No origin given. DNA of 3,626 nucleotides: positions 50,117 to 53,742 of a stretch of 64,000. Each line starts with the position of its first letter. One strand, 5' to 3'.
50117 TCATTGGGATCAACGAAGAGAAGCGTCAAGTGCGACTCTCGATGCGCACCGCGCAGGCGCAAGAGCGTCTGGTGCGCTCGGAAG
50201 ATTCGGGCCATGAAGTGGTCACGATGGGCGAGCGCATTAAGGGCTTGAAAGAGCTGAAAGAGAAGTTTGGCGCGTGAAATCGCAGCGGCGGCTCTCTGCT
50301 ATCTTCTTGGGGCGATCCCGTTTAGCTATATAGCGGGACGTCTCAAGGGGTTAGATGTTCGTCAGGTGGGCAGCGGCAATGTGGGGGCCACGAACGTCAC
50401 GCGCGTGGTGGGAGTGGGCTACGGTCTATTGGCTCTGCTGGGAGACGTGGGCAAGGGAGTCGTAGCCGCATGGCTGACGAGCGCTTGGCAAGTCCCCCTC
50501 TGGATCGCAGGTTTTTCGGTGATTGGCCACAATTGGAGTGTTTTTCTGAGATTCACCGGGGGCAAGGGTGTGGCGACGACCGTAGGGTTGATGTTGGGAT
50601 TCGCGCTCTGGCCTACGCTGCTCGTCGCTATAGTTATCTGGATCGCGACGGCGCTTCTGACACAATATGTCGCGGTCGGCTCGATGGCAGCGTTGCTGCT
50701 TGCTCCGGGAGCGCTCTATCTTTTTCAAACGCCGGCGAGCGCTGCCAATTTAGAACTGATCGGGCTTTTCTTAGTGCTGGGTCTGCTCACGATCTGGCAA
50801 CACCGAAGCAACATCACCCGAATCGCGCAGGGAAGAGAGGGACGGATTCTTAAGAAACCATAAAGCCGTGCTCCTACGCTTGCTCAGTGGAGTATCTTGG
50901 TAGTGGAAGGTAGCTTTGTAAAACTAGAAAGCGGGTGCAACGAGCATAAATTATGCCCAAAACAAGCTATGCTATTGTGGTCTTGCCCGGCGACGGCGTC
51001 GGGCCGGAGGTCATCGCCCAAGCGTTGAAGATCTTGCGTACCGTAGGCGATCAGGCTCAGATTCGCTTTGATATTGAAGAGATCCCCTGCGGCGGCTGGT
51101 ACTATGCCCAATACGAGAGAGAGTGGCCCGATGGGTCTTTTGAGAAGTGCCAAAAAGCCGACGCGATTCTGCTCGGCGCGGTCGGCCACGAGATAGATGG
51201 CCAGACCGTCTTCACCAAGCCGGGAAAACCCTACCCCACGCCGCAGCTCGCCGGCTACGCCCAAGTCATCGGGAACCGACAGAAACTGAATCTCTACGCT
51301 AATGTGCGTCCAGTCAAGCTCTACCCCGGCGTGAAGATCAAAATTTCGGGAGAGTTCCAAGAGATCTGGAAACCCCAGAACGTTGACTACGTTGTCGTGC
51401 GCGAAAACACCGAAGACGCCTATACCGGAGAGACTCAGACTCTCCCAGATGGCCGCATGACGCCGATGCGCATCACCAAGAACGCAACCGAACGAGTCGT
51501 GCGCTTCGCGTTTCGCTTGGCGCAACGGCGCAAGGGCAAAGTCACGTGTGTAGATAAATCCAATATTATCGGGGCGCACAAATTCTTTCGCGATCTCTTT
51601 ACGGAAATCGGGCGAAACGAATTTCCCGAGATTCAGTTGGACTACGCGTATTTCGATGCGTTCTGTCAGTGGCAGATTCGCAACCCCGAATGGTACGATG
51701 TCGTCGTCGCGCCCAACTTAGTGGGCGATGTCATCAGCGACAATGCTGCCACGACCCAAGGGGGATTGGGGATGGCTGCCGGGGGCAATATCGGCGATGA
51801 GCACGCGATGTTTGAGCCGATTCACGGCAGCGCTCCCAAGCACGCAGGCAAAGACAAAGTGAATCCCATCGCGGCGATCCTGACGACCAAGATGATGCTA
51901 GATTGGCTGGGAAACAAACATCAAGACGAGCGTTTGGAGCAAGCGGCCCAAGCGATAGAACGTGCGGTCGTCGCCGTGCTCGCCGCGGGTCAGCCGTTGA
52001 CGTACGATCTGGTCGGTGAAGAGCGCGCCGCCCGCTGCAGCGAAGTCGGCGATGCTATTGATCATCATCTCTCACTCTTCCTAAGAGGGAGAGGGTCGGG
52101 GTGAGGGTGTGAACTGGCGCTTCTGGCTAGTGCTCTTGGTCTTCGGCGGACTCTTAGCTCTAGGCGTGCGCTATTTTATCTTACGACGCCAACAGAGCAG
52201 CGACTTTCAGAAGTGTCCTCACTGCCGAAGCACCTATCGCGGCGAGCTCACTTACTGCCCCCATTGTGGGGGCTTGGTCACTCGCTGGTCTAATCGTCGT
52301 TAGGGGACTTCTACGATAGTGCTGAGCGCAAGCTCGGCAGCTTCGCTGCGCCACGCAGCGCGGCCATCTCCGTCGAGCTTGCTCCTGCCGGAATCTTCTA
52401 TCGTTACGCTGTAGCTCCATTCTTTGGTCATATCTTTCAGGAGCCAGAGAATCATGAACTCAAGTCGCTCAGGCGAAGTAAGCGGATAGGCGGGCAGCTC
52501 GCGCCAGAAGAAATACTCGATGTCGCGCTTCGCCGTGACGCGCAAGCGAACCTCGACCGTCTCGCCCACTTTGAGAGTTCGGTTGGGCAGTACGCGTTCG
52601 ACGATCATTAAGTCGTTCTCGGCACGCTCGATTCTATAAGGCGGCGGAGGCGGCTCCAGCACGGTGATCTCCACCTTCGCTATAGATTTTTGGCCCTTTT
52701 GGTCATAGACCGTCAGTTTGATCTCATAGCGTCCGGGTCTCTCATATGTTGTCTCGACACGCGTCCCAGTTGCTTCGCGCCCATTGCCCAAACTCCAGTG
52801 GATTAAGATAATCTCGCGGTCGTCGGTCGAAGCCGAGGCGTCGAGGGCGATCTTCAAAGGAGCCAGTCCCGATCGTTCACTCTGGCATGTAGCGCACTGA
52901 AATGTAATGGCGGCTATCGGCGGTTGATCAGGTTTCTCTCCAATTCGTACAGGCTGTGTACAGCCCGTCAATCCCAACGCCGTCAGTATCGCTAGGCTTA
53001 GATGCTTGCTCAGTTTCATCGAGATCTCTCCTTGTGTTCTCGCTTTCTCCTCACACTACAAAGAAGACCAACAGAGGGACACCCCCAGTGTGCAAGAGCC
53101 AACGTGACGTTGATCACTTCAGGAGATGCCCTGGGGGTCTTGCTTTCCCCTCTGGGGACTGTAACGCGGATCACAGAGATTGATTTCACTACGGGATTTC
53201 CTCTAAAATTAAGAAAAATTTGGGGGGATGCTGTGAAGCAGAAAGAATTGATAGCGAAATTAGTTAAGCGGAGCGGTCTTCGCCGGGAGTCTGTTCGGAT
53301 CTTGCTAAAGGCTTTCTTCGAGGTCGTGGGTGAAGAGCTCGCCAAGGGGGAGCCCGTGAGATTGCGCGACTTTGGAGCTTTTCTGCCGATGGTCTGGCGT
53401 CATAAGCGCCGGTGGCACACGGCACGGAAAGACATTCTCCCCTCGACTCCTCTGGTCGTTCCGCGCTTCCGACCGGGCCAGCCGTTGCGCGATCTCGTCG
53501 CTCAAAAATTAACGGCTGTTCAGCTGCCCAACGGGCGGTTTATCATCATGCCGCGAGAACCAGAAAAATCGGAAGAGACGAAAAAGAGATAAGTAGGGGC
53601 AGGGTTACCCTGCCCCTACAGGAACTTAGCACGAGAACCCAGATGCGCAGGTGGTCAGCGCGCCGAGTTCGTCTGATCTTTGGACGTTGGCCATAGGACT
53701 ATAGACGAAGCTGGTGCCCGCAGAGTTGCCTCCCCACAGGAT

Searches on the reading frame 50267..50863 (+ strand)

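Call 69: search_protein_families(library=pfam, proteins=[window:50267-50863:+], max_evalue=0.0001)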
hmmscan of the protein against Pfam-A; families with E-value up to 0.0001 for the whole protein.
window:50267-50863:+ (198 aa): 1 family
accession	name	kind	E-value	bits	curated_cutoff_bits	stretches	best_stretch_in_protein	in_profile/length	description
PF02660.20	G3P_acyltransf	-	5.6e-49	166.8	24.1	1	10-186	1-164/164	Glycerol-3-phosphate acyltransferase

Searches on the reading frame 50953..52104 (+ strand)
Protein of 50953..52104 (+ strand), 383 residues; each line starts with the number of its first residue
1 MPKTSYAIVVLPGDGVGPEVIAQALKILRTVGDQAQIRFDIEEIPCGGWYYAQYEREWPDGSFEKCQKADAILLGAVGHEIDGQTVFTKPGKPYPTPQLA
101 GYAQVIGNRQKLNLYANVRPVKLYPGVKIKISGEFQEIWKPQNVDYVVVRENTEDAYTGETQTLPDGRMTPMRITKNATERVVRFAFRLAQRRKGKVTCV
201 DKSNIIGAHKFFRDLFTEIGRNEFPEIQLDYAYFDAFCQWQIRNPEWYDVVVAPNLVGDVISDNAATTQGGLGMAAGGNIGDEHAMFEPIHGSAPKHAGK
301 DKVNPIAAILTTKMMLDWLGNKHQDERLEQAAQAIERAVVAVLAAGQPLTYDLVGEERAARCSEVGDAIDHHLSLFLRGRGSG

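Call 69: search_protein_families(library=pfam, proteins=[window:50953-52104:+], max_evalue=0.0001)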
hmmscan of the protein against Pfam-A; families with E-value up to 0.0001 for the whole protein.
window:50953-52104:+ (383 aa): 1 family
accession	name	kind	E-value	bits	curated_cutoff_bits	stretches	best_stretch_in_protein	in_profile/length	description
PF00180.25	Iso_dh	-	7.5e-91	305.4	27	1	8-369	2-348/348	Isocitrate/isopropylmalate dehydrogenase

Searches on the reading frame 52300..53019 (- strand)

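Call 69: search_protein_families(library=pfam, proteins=[window:52300-53019:-], max_evalue=0.0001)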
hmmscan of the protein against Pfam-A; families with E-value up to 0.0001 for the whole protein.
window:52300-53019:- (239 aa): 3 families
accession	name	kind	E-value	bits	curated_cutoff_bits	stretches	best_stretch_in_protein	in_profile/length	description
PF18911.6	PKD_4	-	4.3e-13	49.6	27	1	50-120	13-85/85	PKD domain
PF00801.26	PKD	-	3.9e-08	33.6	23.5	1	56-112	16-73/80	PKD domain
PF22352.2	K319L-like_PKD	-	1.3e-06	28.8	27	1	57-120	14-84/84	K319L-like, PKD domain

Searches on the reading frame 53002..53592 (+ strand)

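Call 69: search_protein_families(library=pfam, proteins=[window:53002-53592:+], max_evalue=0.0001)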
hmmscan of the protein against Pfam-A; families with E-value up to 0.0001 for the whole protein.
window:53002-53592:+ (196 aa): 2 families
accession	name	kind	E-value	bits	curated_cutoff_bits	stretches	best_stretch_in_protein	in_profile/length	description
PF00216.26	Bac_DNA_binding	-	9.9e-12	45.4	22.4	1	79-166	2-89/90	Bacterial DNA-binding protein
PF18291.6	HU-HIG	-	7.3e-06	26.5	26.2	1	76-131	30-85/125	HU domain fused to wHTH, Ig, or Glycine-rich motif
